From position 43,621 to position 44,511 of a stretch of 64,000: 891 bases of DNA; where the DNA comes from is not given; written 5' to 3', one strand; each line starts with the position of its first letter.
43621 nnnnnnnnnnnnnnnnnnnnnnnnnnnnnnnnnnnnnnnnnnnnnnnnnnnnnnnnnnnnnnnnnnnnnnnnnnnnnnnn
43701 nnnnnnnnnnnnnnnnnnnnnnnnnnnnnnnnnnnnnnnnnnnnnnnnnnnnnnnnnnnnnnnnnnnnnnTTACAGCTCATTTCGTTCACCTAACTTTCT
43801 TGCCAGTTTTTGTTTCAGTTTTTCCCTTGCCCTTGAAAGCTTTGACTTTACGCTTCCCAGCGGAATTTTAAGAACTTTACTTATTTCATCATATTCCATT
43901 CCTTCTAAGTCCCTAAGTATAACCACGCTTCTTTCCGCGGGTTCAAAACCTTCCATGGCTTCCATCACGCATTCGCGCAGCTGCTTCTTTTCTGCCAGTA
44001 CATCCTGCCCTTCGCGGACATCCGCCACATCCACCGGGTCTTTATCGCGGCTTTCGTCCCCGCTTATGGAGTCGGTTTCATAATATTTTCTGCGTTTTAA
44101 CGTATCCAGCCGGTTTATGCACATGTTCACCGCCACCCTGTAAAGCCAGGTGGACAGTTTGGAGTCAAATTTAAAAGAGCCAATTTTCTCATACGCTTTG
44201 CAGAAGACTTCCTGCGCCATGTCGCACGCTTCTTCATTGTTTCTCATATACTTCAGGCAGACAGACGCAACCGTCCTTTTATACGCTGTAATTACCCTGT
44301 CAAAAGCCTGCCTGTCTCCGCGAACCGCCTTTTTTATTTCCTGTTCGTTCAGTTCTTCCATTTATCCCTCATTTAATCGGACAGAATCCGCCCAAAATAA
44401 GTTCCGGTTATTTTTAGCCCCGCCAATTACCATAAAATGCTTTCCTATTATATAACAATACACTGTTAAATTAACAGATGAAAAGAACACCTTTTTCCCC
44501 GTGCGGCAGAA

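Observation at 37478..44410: ECF sigma / anti-sigma / PorV-like barrel / 1453-aa delta-60 surface protein operon; anti-sigma and cargo share a C-terminal Ig-like domain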

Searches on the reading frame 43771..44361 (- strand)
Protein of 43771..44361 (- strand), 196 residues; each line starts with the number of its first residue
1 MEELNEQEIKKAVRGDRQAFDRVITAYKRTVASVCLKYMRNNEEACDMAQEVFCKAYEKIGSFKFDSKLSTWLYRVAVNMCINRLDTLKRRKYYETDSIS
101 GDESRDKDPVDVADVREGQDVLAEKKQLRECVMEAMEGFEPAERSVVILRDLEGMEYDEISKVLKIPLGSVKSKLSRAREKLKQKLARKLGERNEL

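Call 3: search_protein_families(library=pfam, proteins=[window:43771-44361:-], max_evalue=1)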
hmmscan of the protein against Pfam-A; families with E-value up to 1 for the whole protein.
window:43771-44361:- (196 aa): 6 families
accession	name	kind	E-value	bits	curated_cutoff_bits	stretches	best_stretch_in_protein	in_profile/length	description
PF08281.18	Sigma70_r4_2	-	1.2e-15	57.3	25.7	1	129-182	1-54/54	Sigma-70, region 4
PF04542.20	Sigma70_r2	-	5e-15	55.5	24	1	24-90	2-70/71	Sigma-70 region 2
PF04545.22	Sigma70_r4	-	6.2e-11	42.1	24.1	1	135-184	1-50/50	Sigma-70, region 4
PF07638.17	Sigma70_ECF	-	4.5e-07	30.4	21.1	1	13-186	12-183/185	ECF sigma factor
PF12645.13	HTH_16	-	9.3e-05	22.9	22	1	9-64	4-65/65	Helix-turn-helix domain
PF25787.1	HTH_SB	-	0.0071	16.5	43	1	148-173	16-41/53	Sleeping Beauty transposase HTH domain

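Call 4: search_protein_families(library=ncbifam, proteins=[window:43771-44361:-], max_evalue=1)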
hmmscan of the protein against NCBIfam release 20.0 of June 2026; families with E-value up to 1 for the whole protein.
window:43771-44361:- (196 aa): 116 families (the best 25 are shown)
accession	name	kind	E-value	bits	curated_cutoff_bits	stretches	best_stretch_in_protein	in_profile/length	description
NF007223.0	PRK09641.1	equivalog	6.1e-39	133.8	209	1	1-187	1-185/187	RNA polymerase sigma factor SigW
TIGR02939.1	RpoE_Sigma70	equivalog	7.2e-38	130.5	236.15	1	3-187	5-187/190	RNA polymerase sigma factor RpoE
TIGR02948.1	SigW_bacill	equivalog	2.4e-36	125.6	243.1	1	1-187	1-185/187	RNA polymerase sigma factor SigW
NF008888.0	PRK11922.1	equivalog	1.1e-34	120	204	1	8-192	19-202/231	RNA polymerase sigma factor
TIGR02937.1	sigma70-ECF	superfamily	1.8e-32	112.3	42.9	1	19-186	2-165/165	sigma-70 family RNA polymerase sigma factor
NF007225.0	PRK09643.1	equivalog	2.8e-32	112.1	190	1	8-188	17-184/204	RNA polymerase sigma factor SigM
NF009171.0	PRK12518.1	equivalog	8.2e-30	104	208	1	6-187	15-185/191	RNA polymerase sigma factor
NF009166.1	PRK12513.1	equivalog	9.9e-27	93.9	206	1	13-188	17-188/193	RNA polymerase sigma factor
NF007216.0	PRK09638.1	equivalog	1.3e-26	93.4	194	1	6-188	6-176/180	RNA polymerase sigma factor SigY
NF058625.1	sigma_PG0214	equivalog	3.1e-26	92.1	130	1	17-189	3-164/170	GFO_1088 family ECF-type sigma factor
NF006930.0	PRK09415.1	subfamily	4.3e-26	91.8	198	1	14-188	12-177/179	RNA polymerase factor sigma C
NF004113.0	PRK05602.1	equivalog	3.1e-25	89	208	1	9-192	36-207/211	RNA polymerase sigma factor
TIGR02954.1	Sig70_famx3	hypoth_equivalog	5.4e-25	88.1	188.5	1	8-188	6-169/170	RNA polymerase sigma-70 factor, TIGR02954 family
TIGR02985.1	Sig70_bacteroi1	subfamily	5.5e-25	88.5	126.4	1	18-186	1-162/162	RNA polymerase sigma-70 factor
NF006089.0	PRK08241.1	subfamily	8.2e-25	87.6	240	1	5-187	9-205/343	RNA polymerase subunit sigma-70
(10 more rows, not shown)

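Call 83: search_solved_structures(query=window:43771-44361:-, max_evalue=1e-10)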
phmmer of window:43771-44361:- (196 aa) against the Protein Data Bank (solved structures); distinct sequences matched with E-value up to 1e-10: 13.
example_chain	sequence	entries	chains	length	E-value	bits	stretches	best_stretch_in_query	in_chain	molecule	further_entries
8z6g_B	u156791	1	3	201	2.9e-29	105.2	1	3-192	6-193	RNA polymerase sigma factor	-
6in7_B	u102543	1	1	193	3.9e-29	104.7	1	3-187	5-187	RNA polymerase sigma-H factor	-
5wuq_A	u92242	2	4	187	1.7e-28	102.6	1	2-186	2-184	ECF RNA polymerase sigma factor SigW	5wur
1or7_A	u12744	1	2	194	1.1e-27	100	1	2-186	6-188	RNA polymerase sigma-E factor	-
6jbq_F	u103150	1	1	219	1.7e-27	99.4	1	2-186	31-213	ECF RNA polymerase sigma-E factor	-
5zx2_F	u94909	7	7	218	8.5e-16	61.3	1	34-188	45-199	ECF RNA polymerase sigma factor SigH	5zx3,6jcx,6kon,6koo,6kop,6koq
6jcy_F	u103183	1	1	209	3.9e-15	59.1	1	34-188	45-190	ECF RNA polymerase sigma factor SigH,ECF RNA polymerase sigma factor SigE,ECF RNA polymera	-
5or5_A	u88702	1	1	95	4.5e-15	58.9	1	2-90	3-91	ECF RNA polymerase sigma-E factor,ECF RNA polymerase sigma factor SigW,ECF RNA polymerase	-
2map_A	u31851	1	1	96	8.4e-15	58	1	2-91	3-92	RNA polymerase sigma factor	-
2mao_A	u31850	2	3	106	1e-14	57.7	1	2-91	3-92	RNA polymerase sigma factor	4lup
9m9d_F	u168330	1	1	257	7.6e-14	54.9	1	18-188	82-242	ECF RNA polymerase sigma factor SigE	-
9m9e_F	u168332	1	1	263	8.1e-14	54.8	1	18-188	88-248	ECF RNA polymerase sigma factor SigE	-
9m98_F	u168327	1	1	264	8.2e-14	54.8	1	18-188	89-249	ECF RNA polymerase sigma factor SigE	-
